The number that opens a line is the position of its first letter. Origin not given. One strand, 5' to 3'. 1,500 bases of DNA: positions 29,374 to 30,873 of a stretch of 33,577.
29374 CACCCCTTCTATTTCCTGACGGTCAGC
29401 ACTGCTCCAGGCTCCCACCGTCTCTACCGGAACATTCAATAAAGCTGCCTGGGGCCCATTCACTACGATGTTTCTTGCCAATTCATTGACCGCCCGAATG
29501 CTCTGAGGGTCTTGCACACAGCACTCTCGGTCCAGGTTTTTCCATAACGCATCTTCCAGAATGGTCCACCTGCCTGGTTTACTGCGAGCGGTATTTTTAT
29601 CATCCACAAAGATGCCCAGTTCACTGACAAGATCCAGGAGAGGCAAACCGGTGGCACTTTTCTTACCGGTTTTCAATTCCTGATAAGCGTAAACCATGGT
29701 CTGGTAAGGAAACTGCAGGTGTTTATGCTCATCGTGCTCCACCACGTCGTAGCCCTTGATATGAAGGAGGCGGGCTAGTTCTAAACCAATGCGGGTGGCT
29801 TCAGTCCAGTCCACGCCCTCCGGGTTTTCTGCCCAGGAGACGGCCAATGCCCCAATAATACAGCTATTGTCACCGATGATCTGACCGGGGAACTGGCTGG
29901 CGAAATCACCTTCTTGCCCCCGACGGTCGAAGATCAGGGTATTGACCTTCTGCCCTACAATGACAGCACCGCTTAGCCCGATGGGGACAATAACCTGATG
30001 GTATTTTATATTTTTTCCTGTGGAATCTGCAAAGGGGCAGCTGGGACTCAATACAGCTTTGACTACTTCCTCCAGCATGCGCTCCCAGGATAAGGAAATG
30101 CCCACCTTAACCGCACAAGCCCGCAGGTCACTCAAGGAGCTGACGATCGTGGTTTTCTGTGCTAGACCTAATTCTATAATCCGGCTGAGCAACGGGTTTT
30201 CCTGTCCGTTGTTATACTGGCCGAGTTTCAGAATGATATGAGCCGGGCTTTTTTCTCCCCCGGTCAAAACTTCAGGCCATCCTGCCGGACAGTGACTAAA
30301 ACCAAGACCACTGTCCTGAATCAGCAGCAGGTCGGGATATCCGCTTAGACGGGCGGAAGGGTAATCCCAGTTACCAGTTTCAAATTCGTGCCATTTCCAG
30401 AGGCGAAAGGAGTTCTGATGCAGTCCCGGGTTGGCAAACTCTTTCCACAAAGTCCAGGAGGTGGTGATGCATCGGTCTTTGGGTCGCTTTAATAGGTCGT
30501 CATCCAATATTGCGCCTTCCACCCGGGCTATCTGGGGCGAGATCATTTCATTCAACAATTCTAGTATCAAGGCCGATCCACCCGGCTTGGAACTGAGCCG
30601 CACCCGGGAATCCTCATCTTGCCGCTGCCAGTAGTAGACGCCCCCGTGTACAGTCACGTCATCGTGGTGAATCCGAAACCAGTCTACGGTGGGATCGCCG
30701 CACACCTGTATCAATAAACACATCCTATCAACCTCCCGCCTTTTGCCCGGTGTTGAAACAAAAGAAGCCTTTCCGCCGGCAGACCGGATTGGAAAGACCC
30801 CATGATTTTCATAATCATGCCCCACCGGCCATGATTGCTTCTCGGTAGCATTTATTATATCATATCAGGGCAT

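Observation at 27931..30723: Stand-alone 930-aa gene combining an unknown N-terminal half, an AAA+-like ATPase and a C-terminal SLOG/DprA-like nucleotide-sensor domain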

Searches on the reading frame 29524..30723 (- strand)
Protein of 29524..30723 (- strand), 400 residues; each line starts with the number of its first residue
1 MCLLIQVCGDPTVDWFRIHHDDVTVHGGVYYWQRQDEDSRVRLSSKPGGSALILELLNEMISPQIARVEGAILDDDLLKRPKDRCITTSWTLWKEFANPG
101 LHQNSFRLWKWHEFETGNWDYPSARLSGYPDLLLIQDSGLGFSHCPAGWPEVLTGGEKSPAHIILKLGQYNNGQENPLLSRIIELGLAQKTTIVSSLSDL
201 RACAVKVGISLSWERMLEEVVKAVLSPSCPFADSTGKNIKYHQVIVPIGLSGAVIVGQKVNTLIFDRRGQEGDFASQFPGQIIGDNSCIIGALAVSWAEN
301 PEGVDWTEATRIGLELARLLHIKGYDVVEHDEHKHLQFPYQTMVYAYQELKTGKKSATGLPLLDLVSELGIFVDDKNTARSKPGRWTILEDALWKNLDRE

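Call 19: search_solved_structures(query=A3, max_evalue=10, show_alignments=3)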
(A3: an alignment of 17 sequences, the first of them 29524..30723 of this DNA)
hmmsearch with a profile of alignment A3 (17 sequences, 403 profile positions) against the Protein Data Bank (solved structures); distinct sequences matched with E-value up to 10: 1.
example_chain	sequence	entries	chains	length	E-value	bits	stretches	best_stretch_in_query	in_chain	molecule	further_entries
1gto_A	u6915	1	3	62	1.9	10.6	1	160-208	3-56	ROP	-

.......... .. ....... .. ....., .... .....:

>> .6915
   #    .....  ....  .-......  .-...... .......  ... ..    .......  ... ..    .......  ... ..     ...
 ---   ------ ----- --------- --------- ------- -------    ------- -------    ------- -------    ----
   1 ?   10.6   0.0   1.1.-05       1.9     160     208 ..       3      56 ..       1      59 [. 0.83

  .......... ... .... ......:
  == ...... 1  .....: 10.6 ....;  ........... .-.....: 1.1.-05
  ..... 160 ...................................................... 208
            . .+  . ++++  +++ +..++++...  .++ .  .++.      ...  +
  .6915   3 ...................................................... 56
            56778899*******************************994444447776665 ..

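Call 20: search_protein_families(library=pfam, alignment_id=A3, max_evalue=10)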
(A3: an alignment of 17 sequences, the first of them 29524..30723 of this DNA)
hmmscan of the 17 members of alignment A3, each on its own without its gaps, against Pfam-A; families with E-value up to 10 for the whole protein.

A. member 1, window:29524-30723:- (400 aa): 0 families

B. families by the number of members that match (of 17 scanned): 3 families
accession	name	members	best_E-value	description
PF20179.3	MSS51_C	1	0.0021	MSS51 C-terminal domain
PF22640.1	ManC_GMP_beta-helix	1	0.073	MannoseP isomerase/GMP-like beta-helix domain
PF11715.16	Beta-prop_Nup120_160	1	0.1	Nucleoporin Nup120/160, beta-propeller domain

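Call 26: predict_structure(alignment_id=A3)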
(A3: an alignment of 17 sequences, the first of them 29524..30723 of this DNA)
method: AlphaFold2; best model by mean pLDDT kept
length: 400 residues; sequences in the alignment: 17
mean_pLDDT: 81.4   pTM: 0.88
mean pLDDT of the five models: 81.4, 81.1, 79.7, 75.9, 75.6
residues with pLDDT >= 90: 174; 70-90: 145; 50-70: 48; < 50: 33
segments of 3 or more residues with pLDDT < 50: 20-42, 83-88
pLDDT, mean of each block of 10 residues (from residue 1): 92 66 35 33 70 95 95 74 50 79 80 61 92 91 91 88 89 79 96 88 68 90 88 87 94 94 93 87 90 97 95 96 83 76 91 63 84 89 85 64
secondary structure, 60 per line:
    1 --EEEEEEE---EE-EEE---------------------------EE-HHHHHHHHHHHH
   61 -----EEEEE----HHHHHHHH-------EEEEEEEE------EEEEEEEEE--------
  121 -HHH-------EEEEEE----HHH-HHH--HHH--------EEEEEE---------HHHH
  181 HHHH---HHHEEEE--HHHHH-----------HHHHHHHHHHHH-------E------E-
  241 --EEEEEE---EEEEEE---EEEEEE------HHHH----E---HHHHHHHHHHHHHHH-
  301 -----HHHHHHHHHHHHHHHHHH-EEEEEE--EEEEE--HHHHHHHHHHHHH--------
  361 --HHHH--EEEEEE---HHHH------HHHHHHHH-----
elements in order: E3-9 E16-18 H49-60 E66-70 H75-82 E90-97 E104-112 E132-137 E162-167 H177-184 E191-194 H197-201 H213-224 E243-248 E252-257 E261-266 H273-276 H285-299 H306-323 E325-330 E333-337 H340-352 H363-366 E369-374 H378-381 H388-395
